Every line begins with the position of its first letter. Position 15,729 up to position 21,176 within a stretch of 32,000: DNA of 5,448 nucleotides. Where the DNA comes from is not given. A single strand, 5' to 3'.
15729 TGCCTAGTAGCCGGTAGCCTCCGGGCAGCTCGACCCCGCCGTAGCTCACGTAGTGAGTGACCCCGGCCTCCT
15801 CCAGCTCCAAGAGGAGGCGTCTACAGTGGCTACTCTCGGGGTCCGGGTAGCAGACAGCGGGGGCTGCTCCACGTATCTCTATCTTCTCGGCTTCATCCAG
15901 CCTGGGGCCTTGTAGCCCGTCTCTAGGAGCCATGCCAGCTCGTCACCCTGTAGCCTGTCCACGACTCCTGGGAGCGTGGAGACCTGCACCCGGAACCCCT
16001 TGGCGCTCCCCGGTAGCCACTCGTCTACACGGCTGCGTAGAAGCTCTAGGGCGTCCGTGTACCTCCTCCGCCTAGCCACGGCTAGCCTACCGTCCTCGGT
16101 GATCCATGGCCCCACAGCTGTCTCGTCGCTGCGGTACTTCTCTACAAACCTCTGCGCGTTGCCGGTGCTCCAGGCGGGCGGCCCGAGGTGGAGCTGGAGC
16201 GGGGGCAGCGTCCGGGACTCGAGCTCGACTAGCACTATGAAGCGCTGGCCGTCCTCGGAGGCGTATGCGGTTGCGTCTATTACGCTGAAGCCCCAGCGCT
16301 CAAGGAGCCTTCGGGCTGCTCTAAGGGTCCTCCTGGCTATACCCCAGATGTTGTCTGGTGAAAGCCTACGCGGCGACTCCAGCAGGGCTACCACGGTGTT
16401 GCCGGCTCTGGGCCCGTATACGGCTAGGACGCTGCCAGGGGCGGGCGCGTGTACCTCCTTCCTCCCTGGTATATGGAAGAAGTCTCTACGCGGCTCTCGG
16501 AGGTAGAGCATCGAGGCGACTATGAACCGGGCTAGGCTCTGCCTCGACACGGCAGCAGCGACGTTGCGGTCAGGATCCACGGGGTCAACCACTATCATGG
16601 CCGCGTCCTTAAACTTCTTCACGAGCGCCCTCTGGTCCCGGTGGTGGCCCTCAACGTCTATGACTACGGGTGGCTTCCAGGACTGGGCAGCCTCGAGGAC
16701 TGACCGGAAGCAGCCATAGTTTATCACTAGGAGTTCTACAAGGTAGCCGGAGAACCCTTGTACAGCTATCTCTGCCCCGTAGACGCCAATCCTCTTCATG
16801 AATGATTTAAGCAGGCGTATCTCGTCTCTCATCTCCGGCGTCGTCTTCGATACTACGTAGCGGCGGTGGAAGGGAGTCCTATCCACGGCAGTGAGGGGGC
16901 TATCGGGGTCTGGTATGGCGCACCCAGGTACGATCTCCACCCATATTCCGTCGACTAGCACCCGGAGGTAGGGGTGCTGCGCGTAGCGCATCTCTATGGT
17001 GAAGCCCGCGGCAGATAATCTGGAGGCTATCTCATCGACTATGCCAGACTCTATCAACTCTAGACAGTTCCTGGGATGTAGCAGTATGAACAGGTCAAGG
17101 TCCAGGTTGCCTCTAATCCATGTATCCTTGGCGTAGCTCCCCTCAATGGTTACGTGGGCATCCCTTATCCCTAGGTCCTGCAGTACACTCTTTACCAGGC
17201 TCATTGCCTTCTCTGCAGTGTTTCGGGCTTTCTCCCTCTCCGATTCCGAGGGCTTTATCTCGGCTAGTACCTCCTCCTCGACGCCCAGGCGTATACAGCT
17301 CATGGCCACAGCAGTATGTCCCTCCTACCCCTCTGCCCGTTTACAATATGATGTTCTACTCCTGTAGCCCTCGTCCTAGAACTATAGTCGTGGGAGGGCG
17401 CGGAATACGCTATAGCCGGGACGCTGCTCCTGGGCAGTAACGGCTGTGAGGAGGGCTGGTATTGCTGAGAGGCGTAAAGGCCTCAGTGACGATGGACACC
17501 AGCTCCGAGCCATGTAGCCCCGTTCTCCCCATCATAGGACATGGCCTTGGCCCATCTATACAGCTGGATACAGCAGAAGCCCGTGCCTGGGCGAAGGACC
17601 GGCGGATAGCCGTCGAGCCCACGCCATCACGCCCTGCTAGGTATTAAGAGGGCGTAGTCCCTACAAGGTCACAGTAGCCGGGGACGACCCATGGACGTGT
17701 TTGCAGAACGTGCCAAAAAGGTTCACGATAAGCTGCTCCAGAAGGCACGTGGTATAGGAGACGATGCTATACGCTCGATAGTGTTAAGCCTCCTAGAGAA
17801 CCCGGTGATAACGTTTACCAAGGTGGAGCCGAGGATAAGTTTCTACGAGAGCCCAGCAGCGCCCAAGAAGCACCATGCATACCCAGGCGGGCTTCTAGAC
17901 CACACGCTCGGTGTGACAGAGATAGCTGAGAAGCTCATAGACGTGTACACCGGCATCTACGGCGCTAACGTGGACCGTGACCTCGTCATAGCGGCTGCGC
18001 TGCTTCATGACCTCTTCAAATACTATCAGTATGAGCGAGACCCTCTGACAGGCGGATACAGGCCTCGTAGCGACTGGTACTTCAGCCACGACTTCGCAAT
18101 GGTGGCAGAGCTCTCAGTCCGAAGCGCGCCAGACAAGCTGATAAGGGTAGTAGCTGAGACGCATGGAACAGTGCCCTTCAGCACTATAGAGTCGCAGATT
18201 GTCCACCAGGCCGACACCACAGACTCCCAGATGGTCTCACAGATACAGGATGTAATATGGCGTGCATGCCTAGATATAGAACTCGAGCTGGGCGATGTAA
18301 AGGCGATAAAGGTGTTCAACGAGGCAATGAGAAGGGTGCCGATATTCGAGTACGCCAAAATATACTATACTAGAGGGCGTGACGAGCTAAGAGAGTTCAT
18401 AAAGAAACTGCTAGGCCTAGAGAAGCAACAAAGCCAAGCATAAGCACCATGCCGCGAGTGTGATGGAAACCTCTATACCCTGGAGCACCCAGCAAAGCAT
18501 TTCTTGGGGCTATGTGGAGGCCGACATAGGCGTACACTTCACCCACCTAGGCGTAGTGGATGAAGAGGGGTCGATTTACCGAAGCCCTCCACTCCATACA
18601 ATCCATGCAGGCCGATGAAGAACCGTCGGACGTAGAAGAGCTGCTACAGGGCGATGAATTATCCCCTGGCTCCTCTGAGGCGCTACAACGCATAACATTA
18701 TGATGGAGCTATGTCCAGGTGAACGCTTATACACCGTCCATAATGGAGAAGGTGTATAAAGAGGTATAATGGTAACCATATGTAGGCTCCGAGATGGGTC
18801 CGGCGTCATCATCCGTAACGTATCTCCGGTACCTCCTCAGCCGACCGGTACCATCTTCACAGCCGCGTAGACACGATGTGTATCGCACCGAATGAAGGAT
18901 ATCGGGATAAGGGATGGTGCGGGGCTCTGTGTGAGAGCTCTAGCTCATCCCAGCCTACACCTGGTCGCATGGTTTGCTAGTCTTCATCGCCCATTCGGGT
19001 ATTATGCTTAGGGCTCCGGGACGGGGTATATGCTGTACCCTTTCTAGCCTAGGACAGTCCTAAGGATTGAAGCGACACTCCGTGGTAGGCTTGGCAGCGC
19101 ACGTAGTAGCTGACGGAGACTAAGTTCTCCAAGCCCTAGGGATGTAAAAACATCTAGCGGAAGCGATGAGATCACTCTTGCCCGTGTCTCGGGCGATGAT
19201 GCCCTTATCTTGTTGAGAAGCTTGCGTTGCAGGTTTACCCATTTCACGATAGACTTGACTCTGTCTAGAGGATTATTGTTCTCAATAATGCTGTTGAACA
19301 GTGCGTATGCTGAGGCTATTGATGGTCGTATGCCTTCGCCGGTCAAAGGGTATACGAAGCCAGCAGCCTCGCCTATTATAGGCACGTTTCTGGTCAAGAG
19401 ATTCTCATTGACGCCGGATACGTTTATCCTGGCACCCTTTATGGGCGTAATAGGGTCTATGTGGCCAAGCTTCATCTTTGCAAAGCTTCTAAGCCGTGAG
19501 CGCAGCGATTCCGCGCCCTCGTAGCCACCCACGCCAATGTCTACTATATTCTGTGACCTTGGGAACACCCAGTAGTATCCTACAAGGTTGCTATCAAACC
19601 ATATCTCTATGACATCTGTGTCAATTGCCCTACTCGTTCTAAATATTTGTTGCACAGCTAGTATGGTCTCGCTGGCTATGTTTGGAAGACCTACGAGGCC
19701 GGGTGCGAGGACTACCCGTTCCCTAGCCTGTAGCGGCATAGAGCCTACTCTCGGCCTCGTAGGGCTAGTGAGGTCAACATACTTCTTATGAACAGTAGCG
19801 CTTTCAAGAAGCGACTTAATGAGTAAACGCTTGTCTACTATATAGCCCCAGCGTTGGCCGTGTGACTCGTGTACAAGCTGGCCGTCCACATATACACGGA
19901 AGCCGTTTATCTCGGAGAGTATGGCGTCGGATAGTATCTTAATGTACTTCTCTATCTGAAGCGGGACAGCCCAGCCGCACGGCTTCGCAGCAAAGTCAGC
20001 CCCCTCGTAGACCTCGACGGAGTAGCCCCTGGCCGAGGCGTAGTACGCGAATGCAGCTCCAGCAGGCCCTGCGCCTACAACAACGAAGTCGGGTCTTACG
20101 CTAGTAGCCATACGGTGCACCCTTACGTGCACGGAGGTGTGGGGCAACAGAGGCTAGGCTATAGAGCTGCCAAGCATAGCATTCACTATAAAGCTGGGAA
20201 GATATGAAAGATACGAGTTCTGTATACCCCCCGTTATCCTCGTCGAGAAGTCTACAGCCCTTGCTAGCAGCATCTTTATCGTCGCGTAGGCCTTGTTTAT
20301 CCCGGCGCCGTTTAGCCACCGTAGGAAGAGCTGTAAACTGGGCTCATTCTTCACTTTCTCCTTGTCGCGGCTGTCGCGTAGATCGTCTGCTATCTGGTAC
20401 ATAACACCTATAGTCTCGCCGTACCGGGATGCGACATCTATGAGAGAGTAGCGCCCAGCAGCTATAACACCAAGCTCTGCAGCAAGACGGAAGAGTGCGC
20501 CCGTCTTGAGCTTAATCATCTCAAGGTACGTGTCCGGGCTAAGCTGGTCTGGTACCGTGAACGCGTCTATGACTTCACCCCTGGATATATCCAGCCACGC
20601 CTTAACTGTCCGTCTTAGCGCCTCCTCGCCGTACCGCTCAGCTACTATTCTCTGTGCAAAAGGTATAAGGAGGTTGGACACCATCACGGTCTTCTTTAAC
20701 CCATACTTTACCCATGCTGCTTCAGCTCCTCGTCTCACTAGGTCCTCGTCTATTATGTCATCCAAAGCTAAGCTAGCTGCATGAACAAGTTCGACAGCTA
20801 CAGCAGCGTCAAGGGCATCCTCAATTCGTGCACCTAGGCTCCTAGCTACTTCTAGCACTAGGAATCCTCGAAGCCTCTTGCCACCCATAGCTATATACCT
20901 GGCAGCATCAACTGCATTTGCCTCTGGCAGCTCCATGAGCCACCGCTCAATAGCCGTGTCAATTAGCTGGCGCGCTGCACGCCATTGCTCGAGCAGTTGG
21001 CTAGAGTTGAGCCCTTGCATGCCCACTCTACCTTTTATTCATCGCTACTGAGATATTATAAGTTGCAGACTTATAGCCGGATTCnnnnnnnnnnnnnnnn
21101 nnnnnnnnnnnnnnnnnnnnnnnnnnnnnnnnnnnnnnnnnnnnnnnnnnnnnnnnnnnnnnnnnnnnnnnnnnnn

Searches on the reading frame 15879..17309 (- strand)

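Call 18: search_protein_families(library=pfam, proteins=[window:15879-17309:-], max_evalue=0.01)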
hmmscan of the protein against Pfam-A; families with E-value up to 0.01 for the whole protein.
window:15879-17309:- (476 aa): 3 families
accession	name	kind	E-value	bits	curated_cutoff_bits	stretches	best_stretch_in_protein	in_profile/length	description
PF09249.16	tRNA_NucTransf2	-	1.8e-44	151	27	1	162-279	1-113/113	tRNA nucleotidyltransferase, second domain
PF21133.2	CAA_C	-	4.4e-18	65.8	22.2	1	305-428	4-120/144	CCA-adding enzyme, C-terminal domain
PF01909.29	NTP_transf_2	-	0.00014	22.6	21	1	38-128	4-73/93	Nucleotidyltransferase domain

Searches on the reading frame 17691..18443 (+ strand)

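Call 19: search_protein_families(library=pfam, proteins=[window:17691-18443:+], max_evalue=0.01)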
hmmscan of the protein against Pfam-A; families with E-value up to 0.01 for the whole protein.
window:17691-18443:+ (250 aa): 2 families
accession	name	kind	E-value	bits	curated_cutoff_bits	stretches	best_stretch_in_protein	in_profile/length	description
PF01966.28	HD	-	3.7e-10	40.6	22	1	69-178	2-114/116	HD domain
PF07514.17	TraI_2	-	9.2e-06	25.3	23.9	1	55-94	53-92/324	Putative helicase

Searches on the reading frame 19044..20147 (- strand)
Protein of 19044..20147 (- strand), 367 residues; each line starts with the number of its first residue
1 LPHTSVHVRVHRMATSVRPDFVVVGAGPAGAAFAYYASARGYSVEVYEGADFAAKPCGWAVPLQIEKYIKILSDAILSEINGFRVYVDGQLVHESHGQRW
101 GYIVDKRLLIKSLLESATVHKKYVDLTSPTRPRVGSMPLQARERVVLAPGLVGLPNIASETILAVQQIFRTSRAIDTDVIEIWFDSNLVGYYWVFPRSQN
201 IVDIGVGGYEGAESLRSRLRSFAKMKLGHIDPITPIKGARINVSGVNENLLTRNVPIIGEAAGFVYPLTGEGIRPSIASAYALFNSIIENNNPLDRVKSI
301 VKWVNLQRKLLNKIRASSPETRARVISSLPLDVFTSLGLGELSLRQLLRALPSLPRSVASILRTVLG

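Call 19: search_protein_families(library=pfam, proteins=[window:19044-20147:-], max_evalue=0.01)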
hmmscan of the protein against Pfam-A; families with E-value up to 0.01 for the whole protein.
window:19044-20147:- (367 aa): 5 families
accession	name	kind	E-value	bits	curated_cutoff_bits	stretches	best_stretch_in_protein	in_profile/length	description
PF13450.12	NAD_binding_8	-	4e-06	27.4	21.9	1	23-51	1-29/68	NAD(P)-binding Rossmann-like domain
PF22578.2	GGR_cat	-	5e-06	26.7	27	1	164-209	5-51/88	Geranylgeranyl reductase catalytic domain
PF01266.30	DAO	-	1.2e-05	25.4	27.9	1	20-54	1-35/353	FAD dependent oxidoreductase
PF05834.18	Lycopene_cycl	-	3.4e-05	23.6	23.4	0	20-119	1-98/380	Lycopene cyclase protein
PF07992.20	Pyr_redox_2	-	0.00025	21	26.1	1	20-57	2-40/291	Pyridine nucleotide-disulphide oxidoreductase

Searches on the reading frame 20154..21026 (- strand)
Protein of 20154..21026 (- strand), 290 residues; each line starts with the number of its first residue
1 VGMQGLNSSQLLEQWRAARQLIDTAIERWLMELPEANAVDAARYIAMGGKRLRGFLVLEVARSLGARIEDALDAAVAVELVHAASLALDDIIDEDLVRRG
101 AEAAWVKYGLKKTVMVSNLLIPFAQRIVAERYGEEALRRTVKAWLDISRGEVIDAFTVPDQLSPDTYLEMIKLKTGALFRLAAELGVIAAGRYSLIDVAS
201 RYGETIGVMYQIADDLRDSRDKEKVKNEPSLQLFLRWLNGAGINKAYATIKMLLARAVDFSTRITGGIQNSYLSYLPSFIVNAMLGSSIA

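Call 23: search_protein_families(library=pfam, proteins=[window:20154-21026:-], max_evalue=0.01)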
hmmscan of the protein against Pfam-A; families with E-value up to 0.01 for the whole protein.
window:20154-21026:- (290 aa): 1 family
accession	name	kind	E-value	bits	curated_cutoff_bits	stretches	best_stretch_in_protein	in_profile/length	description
PF00348.22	polyprenyl_synt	-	1.3e-43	149.5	27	1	40-228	6-200/251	Polyprenyl synthetase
